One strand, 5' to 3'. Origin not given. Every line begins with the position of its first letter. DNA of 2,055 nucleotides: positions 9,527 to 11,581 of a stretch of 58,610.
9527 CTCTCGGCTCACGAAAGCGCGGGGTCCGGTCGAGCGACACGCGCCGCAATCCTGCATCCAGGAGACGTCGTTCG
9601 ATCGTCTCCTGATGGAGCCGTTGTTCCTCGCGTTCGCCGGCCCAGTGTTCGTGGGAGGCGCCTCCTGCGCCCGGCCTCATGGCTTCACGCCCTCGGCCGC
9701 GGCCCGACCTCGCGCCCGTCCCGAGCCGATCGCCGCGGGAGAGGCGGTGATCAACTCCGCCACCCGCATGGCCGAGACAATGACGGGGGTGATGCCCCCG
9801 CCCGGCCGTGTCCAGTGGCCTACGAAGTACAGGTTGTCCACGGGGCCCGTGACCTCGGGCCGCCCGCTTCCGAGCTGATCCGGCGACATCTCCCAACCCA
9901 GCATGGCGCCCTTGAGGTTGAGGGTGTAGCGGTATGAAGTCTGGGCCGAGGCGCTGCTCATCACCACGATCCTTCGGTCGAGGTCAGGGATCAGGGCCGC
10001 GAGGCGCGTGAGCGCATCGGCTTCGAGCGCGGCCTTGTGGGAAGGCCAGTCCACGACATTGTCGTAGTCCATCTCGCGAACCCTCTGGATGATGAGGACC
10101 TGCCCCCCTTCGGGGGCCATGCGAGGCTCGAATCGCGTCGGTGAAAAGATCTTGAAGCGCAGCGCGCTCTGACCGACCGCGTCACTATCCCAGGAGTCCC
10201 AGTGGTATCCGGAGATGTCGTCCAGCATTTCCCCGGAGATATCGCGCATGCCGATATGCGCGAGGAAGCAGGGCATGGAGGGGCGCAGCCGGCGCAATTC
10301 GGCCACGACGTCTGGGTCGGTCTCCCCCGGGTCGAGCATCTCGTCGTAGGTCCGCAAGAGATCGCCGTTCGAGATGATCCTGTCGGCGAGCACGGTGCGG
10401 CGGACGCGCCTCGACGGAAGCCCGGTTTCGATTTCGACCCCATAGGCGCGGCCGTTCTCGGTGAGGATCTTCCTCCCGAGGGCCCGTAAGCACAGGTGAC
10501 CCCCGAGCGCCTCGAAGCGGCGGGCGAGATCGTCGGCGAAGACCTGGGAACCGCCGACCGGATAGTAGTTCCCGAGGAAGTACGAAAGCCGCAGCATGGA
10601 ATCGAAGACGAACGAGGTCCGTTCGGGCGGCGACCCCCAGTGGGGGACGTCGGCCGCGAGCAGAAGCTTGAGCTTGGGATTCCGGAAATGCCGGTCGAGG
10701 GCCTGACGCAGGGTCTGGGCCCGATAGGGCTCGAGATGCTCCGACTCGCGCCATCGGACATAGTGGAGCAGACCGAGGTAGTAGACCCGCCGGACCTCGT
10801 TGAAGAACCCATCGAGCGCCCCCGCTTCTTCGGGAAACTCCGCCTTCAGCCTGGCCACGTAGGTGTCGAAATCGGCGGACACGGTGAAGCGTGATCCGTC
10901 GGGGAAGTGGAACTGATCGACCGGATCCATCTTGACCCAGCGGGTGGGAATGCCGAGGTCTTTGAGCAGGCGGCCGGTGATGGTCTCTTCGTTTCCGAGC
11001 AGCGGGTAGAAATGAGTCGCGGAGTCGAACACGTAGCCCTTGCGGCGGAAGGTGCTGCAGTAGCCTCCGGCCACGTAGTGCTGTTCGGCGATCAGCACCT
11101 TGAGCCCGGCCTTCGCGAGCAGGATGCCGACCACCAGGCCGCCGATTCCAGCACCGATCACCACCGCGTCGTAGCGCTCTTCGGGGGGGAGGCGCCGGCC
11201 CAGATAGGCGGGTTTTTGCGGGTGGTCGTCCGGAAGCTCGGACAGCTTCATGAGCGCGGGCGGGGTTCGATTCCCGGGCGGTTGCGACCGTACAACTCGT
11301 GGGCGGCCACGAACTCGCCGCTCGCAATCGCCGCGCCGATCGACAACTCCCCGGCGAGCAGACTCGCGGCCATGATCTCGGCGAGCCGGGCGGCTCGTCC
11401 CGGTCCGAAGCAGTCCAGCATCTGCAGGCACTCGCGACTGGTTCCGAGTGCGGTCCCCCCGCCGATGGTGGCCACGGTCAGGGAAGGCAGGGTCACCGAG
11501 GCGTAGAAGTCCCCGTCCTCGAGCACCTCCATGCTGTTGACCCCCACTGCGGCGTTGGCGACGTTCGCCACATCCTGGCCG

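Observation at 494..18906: Atypical type II PKS-like (KS/CLF) lipid cluster with halogenase, carotenoid-type oxygenase, CrtI-type flavoenzyme and an HMG-CoA-reductase homologue, but no KR/DH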

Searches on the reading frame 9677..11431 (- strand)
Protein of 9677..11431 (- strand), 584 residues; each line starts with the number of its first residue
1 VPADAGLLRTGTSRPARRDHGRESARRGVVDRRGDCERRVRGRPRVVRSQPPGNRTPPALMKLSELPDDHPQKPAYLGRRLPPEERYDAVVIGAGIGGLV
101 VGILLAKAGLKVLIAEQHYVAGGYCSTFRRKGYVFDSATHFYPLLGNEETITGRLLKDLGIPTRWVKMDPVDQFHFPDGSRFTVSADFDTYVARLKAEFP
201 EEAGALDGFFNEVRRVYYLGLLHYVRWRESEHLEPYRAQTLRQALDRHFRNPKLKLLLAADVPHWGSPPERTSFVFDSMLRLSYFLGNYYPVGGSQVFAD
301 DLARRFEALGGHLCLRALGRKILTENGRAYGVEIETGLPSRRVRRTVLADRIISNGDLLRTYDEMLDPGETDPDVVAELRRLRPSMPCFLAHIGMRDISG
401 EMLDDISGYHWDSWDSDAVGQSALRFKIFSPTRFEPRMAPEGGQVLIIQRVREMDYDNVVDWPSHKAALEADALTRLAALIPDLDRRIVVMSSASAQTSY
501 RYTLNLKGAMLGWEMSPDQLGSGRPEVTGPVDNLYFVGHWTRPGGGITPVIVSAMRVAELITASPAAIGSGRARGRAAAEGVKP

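Call 3: search_protein_families(library=pfam, proteins=[window:9677-11431:-], max_evalue=0.001)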
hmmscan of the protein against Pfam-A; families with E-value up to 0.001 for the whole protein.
window:9677-11431:- (584 aa): 5 families
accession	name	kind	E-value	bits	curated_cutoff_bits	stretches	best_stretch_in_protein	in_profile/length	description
PF01593.30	Amino_oxidase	-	5.9e-19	69.1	19.8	1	96-561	1-442/443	Flavin containing amine oxidoreductase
PF13450.12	NAD_binding_8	-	1.3e-12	48.2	21.9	1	91-151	1-61/68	NAD(P)-binding Rossmann-like domain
PF01266.30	DAO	-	7e-06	26.2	27.9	1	88-349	1-201/353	FAD dependent oxidoreductase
PF00890.30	FAD_binding_2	-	1.2e-05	25.1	20.4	1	88-128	1-39/414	FAD binding domain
PF01946.23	Thi4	-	0.00083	19.1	26.2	0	87-123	18-55/235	Thi4 family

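Call 5: search_protein_families(library=ncbifam, proteins=[window:9677-11431:-], max_evalue=0.001)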
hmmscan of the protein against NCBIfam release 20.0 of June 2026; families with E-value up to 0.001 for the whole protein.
window:9677-11431:- (584 aa): 29 families (the best 25 are shown)
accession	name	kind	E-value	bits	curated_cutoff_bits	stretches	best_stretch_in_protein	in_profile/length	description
TIGR02734.1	crtI_fam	subfamily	1.6e-43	149.1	238.1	1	89-565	1-492/504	phytoene desaturase family protein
TIGR02730.1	carot_isom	equivalog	3.8e-41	141.4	586.9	1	87-562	1-489/493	carotenoid isomerase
NF058655.1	CrtID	equivalog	2e-30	106.1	640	1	90-558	2-478/478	bifunctional phytoene desaturase/3,4-desaturase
TIGR02733.1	desat_CrtD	equivalog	1.1e-26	93.6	549.7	2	89-200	4-116/492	C-3',4' desaturase CrtD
NF042421.1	hydcarot_desat_CrtD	equivalog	1.8e-23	82.7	500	1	88-367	3-287/487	1-hydroxycarotenoid 3,4-desaturase CrtD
NF045637.1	carotdesatCrtDProt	equivalog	3.3e-16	58.9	580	1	90-358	2-277/485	1-hydroxycarotenoid 3,4-desaturase CrtD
NF045689.1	BCarotKetCrtO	equivalog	6.6e-16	58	1000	2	85-127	2-44/563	beta-carotene ketolase CrtO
NF005560.0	PRK07233.1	equivalog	1.5e-10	40.5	252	1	90-162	4-73/435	hypothetical protein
TIGR03467.1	HpnE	equivalog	8.9e-08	31.9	283.05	1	90-166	2-77/430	hydroxysqualene dehydroxylase HpnE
NF005548.0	PRK07208.1-4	equivalog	2.7e-07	29.6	389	1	87-141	4-58/488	hypothetical protein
TIGR00562.1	proto_IX_ox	equivalog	2.2e-06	26.5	97.85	1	87-173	3-88/470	protoporphyrinogen oxidase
NF005545.0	PRK07208.1-1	equivalog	6.9e-06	24.7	451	1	86-141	7-63/504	hypothetical protein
NF005547.0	PRK07208.1-3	equivalog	1e-05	24.5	380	1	87-142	5-60/465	hypothetical protein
TIGR01350.1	lipoamide_DH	equivalog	1.4e-05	24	408.8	1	87-125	2-39/461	dihydrolipoyl dehydrogenase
NF007450.0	PRK10015.1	subfamily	1.8e-05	23.6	466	1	84-124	3-43/429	FAD-dependent oxidoreductase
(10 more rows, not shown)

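Call 44: search_solved_structures(query=window:9677-11251:-, max_evalue=0.001)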
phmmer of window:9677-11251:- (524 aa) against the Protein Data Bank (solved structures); distinct sequences matched with E-value up to 0.001: 7.
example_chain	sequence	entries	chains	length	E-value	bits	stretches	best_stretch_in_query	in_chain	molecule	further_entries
4rep_A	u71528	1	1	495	3.3e-21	78.9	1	28-502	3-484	Gamma-carotene desaturase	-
4dgk_A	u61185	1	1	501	1.3e-17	67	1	30-501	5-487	Phytoene dehydrogenase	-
3ka7_A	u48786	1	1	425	1.3e-05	27.5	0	29-83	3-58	Oxidoreductase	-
3nrn_A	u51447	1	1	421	1.5e-05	27.3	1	29-113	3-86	uncharacterized protein PF1083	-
5ts5_A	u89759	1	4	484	0.00012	24.3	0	29-71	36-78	Amine oxidase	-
2gag_B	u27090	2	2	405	0.00061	22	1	9-82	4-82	heterotetrameric sarcosine oxidase beta-subunit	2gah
4e0v_A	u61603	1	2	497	0.00074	21.7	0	29-71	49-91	L-amino-acid oxidase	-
